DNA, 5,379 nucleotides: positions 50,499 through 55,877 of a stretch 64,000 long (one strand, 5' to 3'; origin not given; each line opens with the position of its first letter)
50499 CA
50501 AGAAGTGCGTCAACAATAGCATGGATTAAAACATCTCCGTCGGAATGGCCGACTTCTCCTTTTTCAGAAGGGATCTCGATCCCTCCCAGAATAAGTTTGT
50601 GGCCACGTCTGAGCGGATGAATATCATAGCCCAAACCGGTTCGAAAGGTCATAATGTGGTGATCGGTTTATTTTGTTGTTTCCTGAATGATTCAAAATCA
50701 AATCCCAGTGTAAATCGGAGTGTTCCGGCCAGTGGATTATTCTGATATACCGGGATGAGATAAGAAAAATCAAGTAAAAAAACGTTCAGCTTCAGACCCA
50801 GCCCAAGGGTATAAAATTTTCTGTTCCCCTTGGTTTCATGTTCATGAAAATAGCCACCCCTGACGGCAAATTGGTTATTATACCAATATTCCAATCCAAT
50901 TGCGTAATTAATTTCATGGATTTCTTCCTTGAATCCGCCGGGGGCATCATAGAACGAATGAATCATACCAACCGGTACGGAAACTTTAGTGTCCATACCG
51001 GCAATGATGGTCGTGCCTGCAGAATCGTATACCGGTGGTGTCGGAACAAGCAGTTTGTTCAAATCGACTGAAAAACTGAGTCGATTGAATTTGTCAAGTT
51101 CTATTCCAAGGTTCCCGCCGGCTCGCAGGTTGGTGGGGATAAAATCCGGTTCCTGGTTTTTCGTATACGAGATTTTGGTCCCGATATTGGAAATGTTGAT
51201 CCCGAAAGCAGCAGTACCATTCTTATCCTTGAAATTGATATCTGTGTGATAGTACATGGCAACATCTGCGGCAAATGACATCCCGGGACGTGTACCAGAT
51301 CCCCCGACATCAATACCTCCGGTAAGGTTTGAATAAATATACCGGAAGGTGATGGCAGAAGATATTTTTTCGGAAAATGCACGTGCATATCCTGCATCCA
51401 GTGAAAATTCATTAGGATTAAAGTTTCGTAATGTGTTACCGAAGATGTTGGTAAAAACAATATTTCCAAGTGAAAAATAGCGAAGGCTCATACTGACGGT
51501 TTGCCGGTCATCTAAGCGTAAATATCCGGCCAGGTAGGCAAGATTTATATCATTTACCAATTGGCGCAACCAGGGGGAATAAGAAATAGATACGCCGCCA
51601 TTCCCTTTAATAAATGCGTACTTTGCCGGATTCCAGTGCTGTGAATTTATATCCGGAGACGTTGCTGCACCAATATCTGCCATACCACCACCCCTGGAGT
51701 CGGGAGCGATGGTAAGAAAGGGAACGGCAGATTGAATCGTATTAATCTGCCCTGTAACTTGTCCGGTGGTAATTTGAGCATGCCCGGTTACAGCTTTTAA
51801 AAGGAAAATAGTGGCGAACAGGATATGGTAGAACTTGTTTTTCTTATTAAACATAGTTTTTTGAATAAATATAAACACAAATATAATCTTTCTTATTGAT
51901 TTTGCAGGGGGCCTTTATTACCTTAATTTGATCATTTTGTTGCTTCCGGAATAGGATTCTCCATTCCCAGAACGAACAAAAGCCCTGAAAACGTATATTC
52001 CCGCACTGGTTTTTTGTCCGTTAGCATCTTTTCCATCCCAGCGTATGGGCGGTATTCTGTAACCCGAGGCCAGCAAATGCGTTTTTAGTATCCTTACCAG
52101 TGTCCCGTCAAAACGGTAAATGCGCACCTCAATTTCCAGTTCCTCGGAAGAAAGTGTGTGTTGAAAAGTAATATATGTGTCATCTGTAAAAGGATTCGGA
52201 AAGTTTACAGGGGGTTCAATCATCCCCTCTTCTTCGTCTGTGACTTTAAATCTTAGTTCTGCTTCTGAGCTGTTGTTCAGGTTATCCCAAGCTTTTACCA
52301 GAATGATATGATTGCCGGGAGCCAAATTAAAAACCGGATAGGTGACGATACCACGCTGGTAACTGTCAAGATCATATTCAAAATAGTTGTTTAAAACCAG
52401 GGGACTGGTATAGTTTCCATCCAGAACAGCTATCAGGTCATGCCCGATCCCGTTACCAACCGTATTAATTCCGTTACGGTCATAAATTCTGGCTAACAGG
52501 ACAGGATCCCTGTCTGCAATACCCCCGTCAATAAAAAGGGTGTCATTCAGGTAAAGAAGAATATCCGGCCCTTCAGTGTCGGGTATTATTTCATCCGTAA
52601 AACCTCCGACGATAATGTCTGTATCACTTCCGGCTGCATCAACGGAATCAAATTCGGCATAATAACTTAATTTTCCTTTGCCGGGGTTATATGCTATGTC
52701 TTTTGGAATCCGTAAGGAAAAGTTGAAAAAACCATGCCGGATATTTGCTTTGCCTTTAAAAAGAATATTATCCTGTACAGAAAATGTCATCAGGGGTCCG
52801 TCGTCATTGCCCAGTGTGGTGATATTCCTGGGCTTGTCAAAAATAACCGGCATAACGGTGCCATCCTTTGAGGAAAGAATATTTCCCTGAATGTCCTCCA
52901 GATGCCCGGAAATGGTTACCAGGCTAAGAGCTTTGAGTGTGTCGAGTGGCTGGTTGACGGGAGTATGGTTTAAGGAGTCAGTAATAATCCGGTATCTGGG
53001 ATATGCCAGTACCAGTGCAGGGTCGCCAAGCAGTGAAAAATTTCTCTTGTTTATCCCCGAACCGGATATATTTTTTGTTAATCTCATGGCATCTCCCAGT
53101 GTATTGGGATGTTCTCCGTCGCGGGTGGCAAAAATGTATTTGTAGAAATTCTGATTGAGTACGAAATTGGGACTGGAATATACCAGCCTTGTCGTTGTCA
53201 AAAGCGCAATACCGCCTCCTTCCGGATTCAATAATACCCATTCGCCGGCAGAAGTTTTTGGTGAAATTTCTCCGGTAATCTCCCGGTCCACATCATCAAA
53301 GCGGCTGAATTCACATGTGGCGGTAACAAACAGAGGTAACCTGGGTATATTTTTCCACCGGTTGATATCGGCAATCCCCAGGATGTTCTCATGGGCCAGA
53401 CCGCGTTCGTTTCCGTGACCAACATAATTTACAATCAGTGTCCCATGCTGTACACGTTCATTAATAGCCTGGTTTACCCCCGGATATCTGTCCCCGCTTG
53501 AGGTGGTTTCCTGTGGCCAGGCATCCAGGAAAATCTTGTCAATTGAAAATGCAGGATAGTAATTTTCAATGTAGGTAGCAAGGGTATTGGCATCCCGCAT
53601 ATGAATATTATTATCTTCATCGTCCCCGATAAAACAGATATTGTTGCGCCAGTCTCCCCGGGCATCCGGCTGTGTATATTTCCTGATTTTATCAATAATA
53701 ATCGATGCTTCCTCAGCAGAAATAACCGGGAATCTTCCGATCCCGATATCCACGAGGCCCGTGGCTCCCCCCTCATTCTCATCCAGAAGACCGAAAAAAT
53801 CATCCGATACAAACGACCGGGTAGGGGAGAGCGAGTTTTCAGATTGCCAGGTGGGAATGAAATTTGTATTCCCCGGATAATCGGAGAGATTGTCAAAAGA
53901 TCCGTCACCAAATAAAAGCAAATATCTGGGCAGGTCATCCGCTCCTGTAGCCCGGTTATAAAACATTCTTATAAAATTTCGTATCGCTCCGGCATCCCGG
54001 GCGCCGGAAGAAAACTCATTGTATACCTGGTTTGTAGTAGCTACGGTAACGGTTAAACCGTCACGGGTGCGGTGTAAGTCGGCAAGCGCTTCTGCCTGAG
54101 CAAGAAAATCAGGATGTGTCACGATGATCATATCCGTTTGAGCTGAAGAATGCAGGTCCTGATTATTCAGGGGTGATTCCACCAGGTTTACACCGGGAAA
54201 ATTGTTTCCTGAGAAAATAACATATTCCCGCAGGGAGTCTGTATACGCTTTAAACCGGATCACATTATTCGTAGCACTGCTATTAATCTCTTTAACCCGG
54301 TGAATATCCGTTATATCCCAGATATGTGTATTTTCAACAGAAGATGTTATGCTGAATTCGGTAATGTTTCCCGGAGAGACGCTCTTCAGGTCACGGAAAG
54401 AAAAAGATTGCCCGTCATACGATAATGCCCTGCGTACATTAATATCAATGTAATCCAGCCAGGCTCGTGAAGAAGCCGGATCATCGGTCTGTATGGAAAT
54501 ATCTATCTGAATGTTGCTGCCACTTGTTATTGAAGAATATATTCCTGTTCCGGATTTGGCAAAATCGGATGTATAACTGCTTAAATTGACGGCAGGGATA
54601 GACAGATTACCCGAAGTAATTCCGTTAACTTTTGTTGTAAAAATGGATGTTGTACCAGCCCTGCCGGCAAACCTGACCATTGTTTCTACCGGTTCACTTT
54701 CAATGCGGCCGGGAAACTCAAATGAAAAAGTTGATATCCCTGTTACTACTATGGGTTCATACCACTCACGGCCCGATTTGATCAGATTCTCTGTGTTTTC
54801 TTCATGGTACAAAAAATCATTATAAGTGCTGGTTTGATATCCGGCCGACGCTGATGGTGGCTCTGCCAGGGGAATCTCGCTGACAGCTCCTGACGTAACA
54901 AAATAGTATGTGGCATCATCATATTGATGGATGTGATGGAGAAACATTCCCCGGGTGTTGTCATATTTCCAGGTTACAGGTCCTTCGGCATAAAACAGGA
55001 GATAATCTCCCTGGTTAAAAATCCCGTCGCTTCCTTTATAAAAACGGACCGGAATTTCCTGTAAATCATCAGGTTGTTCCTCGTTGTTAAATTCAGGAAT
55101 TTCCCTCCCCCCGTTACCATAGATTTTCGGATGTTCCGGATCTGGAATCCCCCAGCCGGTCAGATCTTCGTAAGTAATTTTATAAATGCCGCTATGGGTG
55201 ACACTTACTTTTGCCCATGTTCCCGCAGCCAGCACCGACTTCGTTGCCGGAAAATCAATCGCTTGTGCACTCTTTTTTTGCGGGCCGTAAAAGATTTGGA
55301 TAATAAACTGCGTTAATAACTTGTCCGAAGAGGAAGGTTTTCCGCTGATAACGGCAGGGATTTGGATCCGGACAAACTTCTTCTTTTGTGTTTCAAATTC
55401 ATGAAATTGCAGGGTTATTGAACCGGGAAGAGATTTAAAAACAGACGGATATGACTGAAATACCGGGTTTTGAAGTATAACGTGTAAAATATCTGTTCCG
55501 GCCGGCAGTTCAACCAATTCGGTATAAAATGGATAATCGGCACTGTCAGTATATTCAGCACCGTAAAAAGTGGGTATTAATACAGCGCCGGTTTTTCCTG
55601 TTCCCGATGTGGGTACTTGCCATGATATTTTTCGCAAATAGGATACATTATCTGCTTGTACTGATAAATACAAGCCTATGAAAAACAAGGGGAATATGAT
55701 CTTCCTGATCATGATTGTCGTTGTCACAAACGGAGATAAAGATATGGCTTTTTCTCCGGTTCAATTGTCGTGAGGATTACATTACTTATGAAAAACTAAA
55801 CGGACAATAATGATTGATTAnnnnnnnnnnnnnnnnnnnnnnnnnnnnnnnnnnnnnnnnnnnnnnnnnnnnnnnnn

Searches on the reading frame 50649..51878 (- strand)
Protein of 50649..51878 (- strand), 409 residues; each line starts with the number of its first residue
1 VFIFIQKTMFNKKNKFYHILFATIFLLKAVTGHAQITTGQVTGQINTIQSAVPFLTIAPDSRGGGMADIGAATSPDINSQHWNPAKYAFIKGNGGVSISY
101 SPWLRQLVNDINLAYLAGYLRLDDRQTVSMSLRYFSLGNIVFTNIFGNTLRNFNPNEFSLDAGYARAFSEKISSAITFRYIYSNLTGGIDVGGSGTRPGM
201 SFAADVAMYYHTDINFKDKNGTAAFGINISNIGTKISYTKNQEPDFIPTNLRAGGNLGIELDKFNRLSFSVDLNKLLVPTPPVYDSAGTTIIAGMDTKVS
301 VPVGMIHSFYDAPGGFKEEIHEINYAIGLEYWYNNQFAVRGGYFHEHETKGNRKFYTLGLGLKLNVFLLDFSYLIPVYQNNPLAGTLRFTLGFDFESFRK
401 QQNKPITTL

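Call 21: search_protein_families(library=ncbifam, proteins=[window:50649-51878:-], max_evalue=0.00001)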
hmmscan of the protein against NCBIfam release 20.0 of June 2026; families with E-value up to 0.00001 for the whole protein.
window:50649-51878:- (409 aa): 4 families
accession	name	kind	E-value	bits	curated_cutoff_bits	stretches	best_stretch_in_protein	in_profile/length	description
NF033710.1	T9SS_OM_PorV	equivalog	1.4e-149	498.2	250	1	38-395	17-367/367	type IX secretion system outer membrane channel protein PorV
NF033709.1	PorV_fam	subfamily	2.7e-126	421.6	90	1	49-395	1-326/326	PorV/PorQ family protein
NF033711.1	T9SS_PorQ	equivalog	1.3e-15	57.3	220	1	40-254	16-208/335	type IX secretion system protein PorQ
NF052325.1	PorVQ2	equivalog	1.2e-07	31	325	0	41-182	16-164/354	putative type IX sorting system protein PorV2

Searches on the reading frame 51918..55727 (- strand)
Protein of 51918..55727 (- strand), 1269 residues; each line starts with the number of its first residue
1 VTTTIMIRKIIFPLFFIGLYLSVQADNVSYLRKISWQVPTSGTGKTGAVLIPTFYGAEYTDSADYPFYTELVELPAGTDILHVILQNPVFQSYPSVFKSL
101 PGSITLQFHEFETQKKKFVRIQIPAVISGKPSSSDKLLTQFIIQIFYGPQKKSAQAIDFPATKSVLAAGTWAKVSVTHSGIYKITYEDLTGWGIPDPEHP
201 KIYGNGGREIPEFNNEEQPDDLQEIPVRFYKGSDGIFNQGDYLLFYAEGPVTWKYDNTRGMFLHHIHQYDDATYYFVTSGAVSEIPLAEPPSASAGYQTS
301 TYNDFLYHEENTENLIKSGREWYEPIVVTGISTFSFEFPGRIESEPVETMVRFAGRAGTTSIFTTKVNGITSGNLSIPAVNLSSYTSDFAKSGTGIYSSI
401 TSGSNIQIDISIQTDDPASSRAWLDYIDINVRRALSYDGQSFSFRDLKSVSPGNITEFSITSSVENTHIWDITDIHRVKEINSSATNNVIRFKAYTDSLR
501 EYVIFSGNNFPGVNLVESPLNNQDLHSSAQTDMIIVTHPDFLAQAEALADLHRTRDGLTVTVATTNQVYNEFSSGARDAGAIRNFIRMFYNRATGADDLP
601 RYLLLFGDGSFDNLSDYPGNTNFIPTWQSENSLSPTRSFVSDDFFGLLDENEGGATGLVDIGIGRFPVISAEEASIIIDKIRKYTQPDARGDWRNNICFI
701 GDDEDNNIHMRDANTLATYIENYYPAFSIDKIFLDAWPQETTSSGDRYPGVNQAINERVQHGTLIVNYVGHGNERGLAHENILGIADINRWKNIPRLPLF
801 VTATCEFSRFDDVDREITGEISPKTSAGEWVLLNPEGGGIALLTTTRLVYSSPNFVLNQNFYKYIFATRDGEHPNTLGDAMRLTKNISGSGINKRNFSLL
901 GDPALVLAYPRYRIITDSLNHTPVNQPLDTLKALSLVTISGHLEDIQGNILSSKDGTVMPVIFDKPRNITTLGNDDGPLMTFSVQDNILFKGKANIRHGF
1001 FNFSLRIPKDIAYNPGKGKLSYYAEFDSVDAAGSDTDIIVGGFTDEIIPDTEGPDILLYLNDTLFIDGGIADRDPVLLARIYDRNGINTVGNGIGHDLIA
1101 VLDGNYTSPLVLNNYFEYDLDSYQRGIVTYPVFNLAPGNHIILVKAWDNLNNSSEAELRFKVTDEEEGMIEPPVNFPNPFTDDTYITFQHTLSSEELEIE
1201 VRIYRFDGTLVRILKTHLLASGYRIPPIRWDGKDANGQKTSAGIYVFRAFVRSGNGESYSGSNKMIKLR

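Call 21: search_protein_families(library=ncbifam, proteins=[window:51918-55727:-], max_evalue=0.00001)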
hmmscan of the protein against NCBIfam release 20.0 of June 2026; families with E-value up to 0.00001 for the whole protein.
window:51918-55727:- (1269 aa): 2 families
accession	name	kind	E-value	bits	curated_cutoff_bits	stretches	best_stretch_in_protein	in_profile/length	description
NF033707.1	T9SS_sortase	equivalog_domain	0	1288.9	420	1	165-1266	1-1093/1095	type IX secretion system sortase PorU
NF052324.1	PorU_rel_Nterm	equivalog_domain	8.9e-47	159.8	450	1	170-910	31-768/879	putative type IX secretion system sortase PorU2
